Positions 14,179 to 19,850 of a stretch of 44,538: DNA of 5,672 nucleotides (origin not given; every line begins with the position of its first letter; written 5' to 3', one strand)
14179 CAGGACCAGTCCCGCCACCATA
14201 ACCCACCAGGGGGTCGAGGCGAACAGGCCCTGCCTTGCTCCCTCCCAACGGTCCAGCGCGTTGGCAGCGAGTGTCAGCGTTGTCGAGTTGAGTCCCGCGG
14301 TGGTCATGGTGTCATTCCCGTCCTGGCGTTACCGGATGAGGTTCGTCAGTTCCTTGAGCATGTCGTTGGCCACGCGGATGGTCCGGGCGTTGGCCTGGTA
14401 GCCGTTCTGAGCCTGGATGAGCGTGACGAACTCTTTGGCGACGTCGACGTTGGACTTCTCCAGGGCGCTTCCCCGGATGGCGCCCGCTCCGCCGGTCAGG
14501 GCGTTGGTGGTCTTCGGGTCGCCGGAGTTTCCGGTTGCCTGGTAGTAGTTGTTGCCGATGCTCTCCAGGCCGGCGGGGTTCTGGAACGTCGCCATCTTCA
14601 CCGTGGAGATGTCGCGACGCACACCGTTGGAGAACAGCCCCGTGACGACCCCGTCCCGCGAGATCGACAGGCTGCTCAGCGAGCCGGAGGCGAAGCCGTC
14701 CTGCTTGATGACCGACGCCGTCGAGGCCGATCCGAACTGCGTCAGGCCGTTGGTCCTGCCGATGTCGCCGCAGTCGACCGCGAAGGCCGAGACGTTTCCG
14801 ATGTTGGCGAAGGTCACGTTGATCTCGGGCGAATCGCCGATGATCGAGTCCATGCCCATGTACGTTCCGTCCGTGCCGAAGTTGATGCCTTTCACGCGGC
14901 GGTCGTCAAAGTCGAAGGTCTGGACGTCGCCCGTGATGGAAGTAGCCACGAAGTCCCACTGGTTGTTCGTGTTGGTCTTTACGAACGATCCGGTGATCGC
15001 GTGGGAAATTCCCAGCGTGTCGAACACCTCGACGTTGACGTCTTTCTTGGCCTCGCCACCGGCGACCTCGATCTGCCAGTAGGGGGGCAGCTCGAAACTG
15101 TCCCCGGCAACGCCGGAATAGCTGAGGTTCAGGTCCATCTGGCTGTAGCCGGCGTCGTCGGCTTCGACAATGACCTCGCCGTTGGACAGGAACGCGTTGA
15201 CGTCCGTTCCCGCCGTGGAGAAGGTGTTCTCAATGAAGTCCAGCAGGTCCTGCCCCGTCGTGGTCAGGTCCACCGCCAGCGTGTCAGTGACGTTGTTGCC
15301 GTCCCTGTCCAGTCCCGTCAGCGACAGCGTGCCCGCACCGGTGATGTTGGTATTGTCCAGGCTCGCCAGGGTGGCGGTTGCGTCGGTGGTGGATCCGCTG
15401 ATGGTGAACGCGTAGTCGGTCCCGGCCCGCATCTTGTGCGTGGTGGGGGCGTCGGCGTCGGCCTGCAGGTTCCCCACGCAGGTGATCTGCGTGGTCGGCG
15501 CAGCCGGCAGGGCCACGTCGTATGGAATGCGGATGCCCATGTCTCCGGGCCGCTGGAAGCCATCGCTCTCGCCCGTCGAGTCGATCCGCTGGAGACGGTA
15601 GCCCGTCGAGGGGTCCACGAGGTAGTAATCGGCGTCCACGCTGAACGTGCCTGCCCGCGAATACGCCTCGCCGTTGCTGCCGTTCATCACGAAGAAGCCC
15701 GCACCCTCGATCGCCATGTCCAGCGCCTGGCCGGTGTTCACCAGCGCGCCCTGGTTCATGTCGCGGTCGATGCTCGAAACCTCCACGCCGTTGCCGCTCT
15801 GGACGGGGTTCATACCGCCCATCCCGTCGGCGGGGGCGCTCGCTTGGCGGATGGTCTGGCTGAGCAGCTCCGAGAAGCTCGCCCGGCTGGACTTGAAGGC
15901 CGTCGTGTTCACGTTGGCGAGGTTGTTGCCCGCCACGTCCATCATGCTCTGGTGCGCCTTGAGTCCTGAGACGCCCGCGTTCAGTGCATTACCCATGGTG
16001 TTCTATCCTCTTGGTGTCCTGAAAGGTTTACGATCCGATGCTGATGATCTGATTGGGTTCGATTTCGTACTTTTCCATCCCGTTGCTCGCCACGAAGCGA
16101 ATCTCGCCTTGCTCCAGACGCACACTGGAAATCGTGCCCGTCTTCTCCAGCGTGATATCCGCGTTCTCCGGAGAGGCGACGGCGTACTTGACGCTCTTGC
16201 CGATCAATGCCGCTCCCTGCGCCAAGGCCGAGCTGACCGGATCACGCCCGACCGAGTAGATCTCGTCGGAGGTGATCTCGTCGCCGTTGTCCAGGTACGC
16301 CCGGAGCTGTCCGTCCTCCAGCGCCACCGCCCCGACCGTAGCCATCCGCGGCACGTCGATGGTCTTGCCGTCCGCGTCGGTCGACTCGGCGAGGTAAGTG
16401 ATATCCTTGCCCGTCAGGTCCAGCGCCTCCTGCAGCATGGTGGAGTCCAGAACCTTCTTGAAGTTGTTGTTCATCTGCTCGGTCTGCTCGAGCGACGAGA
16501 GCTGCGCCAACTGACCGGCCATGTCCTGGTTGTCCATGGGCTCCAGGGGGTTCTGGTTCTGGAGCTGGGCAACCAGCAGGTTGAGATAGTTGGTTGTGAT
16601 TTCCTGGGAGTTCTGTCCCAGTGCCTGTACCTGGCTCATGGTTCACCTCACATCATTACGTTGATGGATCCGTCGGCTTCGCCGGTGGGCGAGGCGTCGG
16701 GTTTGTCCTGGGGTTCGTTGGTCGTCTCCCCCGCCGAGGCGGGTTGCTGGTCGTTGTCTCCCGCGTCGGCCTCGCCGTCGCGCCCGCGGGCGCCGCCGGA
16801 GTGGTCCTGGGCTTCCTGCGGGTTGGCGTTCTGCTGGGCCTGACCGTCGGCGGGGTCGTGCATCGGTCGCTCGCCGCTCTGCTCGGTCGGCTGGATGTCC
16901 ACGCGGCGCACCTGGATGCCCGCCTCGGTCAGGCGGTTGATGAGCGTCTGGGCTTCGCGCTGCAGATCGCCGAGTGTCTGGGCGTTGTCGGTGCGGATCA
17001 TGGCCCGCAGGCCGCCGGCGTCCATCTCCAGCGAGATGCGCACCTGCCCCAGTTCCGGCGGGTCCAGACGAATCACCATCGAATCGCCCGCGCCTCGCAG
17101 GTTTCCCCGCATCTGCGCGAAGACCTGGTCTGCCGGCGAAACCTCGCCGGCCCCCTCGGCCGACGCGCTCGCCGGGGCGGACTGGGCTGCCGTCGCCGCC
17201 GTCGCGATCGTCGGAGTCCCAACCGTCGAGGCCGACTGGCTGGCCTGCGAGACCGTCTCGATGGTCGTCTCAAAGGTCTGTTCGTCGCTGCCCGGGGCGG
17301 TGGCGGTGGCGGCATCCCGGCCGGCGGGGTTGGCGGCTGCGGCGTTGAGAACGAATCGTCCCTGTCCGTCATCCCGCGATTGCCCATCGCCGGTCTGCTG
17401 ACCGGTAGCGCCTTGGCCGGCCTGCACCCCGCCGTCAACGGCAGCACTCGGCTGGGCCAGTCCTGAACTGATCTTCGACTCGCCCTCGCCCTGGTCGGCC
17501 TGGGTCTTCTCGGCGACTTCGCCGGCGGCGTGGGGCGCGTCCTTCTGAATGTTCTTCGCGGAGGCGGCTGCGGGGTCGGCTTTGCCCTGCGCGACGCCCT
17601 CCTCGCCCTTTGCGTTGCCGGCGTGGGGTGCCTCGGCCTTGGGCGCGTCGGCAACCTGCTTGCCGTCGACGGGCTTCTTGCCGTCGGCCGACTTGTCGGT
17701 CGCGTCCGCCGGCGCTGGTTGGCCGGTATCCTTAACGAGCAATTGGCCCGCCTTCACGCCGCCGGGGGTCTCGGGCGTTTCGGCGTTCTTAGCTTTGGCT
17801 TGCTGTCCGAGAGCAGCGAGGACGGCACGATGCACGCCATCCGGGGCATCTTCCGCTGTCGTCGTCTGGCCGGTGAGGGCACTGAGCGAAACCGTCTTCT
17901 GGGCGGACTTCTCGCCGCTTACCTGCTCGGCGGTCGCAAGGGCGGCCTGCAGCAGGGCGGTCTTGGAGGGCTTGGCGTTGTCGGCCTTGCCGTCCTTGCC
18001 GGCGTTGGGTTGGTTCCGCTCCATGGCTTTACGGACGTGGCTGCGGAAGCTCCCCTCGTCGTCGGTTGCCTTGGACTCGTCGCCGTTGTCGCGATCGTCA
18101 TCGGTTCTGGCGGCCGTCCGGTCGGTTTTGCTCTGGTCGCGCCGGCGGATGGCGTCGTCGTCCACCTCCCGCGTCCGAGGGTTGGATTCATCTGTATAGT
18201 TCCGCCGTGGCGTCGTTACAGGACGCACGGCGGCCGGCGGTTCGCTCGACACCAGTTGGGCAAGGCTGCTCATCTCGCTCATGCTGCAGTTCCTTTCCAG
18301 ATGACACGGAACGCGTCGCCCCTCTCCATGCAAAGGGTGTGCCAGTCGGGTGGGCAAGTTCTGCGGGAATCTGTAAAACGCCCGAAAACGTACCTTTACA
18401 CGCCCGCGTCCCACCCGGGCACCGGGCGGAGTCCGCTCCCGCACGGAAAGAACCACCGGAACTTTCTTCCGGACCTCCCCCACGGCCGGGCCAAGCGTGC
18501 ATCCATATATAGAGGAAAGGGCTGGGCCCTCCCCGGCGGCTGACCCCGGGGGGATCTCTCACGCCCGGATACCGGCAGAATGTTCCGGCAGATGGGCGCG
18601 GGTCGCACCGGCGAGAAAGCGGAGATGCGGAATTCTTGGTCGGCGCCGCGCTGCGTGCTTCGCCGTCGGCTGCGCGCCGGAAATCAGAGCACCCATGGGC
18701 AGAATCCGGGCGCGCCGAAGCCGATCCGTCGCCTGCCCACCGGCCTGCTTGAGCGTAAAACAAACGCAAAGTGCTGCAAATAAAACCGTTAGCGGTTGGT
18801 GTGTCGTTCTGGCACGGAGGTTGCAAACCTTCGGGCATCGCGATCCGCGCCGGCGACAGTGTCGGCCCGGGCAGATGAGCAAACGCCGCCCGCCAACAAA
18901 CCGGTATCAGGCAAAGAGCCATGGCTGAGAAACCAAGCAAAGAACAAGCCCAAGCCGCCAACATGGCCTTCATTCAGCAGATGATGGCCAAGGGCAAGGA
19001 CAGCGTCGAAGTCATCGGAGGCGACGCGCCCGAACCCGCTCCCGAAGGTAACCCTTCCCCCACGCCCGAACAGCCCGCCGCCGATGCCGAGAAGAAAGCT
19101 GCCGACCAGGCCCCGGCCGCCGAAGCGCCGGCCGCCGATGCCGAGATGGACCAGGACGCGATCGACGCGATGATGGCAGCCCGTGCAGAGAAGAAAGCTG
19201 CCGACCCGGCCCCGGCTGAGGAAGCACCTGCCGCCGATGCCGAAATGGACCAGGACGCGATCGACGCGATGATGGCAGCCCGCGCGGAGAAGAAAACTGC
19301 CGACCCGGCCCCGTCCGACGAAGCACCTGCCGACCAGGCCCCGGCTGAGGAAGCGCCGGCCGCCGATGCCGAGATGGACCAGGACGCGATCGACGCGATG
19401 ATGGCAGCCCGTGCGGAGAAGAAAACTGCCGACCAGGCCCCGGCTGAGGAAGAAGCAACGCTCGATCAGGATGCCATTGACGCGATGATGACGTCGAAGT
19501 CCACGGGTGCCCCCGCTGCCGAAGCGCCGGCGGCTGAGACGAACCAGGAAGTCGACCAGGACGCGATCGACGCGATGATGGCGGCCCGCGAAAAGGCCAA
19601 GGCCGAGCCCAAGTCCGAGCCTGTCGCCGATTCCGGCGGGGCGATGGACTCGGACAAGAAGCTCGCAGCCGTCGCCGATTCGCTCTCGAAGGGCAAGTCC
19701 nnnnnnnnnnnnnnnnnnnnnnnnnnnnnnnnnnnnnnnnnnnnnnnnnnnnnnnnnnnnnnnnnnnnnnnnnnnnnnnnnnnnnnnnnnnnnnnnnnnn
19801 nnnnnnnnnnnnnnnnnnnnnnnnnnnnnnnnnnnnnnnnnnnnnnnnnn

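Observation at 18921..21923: Operon-leading 1000-aa bitopic protein carrying five tandem FliM-N-terminus-like '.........' peptides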

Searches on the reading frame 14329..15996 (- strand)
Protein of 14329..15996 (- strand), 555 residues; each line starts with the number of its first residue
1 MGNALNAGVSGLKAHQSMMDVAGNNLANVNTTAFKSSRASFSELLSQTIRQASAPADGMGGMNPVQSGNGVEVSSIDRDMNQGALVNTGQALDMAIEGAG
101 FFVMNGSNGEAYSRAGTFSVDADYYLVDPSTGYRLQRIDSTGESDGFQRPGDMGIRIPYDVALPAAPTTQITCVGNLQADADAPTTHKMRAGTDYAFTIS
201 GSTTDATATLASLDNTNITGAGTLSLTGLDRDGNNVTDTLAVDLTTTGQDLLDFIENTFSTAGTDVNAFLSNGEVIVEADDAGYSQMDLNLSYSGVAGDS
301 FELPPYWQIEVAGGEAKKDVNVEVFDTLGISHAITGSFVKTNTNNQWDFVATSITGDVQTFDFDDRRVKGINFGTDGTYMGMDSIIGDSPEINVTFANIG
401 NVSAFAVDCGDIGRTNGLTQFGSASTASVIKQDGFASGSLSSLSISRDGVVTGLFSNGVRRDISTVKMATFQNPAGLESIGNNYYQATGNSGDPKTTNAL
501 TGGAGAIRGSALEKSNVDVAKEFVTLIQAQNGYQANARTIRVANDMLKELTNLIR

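Call 9: search_protein_families(library=pfam, max_evalue=0.01, proteins=[window:14329-15996:-])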
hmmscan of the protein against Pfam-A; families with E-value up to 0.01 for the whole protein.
window:14329-15996:- (555 aa): 4 families
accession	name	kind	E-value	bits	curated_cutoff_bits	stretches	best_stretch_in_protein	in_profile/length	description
PF06429.18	Flg_bbr_C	-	3.4e-14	52.5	23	1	510-553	3-46/46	Flagellar basal body rod FlgEFG protein C-terminal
PF22692.1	LlgE_F_G_D1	-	4.7e-11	43.1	27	1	95-161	1-51/64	Flagellar hook protein FlgE/F/G D1 domain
PF07559.19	FlgE_D2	-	1e-10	42.7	22.7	1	318-435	22-142/142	Flagellar basal body protein FlaE D2 domain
PF00460.25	Flg_bb_rod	-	1.6e-07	31.6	20.7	1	5-35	1-31/31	Flagella basal body rod protein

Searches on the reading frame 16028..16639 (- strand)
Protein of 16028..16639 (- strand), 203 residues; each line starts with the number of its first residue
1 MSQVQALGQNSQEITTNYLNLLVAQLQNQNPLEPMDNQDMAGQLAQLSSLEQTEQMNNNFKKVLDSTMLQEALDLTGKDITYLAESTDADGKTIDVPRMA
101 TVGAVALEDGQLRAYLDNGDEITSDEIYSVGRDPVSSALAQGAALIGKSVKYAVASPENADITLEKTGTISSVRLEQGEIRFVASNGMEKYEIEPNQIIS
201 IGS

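Call 9: search_protein_families(library=pfam, max_evalue=0.01, proteins=[window:16028-16639:-])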
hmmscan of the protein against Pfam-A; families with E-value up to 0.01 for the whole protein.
window:16028-16639:- (203 aa): 2 families
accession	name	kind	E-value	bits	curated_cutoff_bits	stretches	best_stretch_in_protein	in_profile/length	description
PF03963.19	FlgD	-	2.6e-16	60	27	1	9-61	22-74/75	Flagellar hook capping protein - N-terminal region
PF13861.12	FLgD_tudor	-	0.0015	19.1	26.9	0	140-180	4-42/58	FlgD Tudor-like domain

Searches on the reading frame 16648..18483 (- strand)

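Call 9: search_protein_families(library=pfam, max_evalue=0.01, proteins=[window:16648-18483:-])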
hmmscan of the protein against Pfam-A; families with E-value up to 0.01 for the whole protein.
window:16648-18483:- (611 aa): 1 family
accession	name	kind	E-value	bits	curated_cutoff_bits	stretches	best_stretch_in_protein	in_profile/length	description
PF02120.21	Flg_hook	-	1.8e-15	56.9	29.8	1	464-536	10-82/85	Flagellar hook-length control protein FliK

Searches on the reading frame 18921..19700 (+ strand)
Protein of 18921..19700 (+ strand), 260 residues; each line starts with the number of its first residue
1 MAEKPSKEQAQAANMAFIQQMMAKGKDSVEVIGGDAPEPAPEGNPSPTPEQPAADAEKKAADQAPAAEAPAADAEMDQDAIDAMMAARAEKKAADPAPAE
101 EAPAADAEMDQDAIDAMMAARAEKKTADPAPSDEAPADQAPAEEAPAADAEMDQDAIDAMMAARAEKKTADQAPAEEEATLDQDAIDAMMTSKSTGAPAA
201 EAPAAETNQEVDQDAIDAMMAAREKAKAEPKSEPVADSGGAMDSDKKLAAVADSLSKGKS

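Call 39: search_protein_families(library=ncbifam, max_evalue=10, proteins=[window:18921-19700:+])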
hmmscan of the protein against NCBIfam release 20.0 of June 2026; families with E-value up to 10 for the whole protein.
window:18921-19700:+ (260 aa): 1 family
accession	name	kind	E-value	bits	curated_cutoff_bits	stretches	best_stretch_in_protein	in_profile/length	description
NF053557.1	DdfA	equivalog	9.6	6.2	70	0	180-199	25-44/67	DdfA family disk-determining factor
